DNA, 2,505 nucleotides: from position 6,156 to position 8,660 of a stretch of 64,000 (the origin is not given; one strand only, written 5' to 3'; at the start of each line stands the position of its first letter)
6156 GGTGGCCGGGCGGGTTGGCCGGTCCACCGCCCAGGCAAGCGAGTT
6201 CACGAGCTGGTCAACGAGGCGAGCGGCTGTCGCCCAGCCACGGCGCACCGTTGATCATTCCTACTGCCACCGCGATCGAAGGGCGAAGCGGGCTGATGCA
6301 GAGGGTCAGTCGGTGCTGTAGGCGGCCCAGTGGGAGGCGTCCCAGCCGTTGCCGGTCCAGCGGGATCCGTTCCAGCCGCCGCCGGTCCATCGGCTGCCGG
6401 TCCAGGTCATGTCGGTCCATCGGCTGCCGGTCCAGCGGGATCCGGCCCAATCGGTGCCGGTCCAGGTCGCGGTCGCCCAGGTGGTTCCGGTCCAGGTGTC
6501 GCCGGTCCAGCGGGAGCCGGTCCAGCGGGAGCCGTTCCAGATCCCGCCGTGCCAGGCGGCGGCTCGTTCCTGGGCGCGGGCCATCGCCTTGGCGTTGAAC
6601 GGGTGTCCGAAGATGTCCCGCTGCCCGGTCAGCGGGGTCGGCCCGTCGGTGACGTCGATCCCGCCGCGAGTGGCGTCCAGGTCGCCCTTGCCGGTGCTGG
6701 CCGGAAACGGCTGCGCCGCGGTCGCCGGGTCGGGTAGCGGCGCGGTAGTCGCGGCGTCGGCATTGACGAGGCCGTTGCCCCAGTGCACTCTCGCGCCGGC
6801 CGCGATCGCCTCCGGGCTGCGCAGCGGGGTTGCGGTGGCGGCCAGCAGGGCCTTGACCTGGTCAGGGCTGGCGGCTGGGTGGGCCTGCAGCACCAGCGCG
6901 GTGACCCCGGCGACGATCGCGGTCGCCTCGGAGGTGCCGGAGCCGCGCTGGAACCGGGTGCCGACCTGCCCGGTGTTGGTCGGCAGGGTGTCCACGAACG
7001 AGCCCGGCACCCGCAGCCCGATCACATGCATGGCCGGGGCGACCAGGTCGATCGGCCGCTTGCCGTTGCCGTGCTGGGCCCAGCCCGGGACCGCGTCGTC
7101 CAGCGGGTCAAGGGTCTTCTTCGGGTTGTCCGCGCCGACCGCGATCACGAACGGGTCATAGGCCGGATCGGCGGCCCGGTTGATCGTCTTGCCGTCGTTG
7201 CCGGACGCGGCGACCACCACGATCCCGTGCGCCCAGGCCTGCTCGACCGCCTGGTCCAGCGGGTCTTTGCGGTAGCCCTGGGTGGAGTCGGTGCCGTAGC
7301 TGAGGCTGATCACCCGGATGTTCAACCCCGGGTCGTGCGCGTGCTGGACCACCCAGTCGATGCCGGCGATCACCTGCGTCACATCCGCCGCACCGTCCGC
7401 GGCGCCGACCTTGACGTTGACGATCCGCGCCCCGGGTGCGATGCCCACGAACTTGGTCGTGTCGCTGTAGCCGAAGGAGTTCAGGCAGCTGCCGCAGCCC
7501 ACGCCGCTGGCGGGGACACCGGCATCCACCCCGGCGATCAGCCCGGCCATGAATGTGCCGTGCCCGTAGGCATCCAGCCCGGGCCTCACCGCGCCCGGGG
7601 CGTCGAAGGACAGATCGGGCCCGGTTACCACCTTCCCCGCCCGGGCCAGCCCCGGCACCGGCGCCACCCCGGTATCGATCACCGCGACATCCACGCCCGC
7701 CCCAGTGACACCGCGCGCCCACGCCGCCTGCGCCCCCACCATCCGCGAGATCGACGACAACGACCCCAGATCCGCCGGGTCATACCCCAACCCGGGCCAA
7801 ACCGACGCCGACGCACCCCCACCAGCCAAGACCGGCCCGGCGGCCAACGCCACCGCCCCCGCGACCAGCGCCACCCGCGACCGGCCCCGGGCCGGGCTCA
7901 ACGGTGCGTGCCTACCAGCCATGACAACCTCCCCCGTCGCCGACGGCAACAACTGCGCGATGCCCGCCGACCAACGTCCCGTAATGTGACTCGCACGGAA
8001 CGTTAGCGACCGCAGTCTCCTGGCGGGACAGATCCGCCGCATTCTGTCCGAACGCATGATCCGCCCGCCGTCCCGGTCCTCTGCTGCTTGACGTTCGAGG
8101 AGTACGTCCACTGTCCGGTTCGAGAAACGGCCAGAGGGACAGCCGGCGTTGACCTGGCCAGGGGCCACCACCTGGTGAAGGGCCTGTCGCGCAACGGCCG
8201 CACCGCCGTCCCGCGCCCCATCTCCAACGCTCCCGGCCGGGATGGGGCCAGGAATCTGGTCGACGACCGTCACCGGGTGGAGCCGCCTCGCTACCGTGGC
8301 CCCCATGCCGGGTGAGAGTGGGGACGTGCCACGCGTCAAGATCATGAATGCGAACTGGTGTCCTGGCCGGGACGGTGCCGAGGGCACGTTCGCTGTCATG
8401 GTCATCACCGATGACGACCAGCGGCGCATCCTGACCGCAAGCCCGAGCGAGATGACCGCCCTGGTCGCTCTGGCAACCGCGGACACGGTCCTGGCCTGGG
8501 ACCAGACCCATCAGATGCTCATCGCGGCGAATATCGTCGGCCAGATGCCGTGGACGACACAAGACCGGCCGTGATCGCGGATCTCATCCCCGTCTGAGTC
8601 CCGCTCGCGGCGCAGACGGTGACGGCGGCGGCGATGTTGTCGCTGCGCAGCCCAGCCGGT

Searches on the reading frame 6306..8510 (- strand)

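Call 68: search_protein_families(library=pfam, proteins=[window:6306-8510:-], max_evalue=0.001)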
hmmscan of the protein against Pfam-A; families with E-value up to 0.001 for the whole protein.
window:6306-8510:- (734 aa): 1 family
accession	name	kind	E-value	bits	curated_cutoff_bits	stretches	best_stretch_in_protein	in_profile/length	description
PF00082.27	Peptidase_S8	-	5.3e-40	138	21.8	1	270-563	1-276/288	Subtilase family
